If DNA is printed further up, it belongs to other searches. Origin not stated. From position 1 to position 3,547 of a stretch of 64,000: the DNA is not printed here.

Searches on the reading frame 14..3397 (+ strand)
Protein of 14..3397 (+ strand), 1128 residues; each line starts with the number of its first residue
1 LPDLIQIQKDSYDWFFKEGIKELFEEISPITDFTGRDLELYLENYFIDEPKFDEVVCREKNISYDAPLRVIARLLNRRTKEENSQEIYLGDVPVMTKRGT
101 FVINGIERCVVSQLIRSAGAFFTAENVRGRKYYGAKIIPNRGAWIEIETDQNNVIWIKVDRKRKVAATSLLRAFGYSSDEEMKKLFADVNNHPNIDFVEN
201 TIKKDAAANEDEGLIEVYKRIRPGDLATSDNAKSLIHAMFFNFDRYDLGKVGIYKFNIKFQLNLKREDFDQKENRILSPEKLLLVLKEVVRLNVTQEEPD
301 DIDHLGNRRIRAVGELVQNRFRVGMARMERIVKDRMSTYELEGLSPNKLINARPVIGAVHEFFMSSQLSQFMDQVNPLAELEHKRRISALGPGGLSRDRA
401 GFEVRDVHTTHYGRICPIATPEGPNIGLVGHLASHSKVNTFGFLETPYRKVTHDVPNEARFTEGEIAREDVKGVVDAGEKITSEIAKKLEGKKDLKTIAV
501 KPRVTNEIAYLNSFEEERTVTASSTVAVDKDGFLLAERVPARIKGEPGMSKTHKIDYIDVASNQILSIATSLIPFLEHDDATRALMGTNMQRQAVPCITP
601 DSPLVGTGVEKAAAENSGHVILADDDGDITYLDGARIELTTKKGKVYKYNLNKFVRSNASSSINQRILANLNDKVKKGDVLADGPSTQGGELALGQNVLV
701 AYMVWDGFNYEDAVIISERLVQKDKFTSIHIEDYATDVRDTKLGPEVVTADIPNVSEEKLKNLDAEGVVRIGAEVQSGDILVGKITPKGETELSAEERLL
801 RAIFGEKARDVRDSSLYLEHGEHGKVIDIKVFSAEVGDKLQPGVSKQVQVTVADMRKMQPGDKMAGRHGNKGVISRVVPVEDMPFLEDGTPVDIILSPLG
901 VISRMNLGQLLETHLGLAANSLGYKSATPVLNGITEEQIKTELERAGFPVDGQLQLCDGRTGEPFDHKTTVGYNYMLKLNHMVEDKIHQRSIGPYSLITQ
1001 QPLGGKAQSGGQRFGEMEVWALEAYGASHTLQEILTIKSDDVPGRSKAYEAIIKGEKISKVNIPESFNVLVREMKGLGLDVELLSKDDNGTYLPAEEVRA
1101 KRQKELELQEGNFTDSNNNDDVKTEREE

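Call 96: search_protein_families(library=pfam, proteins=[window:14-3397:+], max_evalue=0.00001)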
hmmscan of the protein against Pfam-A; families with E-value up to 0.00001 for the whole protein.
window:14-3397:+ (1128 aa): 6 families
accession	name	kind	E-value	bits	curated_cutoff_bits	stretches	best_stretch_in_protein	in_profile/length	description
PF00562.33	RNA_pol_Rpb2_6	-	2.1e-124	415.8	23.4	1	627-1008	6-373/373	RNA polymerase Rpb2, domain 6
PF04565.21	RNA_pol_Rpb2_3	-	1.7e-28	99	21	1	370-438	1-68/68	RNA polymerase Rpb2, domain 3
PF04560.25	RNA_pol_Rpb2_7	-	2.9e-27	95.4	32.1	1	1010-1085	1-86/87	RNA polymerase Rpb2, domain 7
PF04561.19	RNA_pol_Rpb2_2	-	1.4e-24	87.3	21.7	1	131-311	18-190/190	RNA polymerase Rpb2, domain 2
PF04563.20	RNA_pol_Rpb2_1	-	3.4e-17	63.1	28.2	1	4-355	2-201/203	RNA polymerase beta subunit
PF10385.14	RNA_pol_Rpb2_45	-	5.8e-14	52.3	28.2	1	501-561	6-66/66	RNA polymerase beta subunit external 1 domain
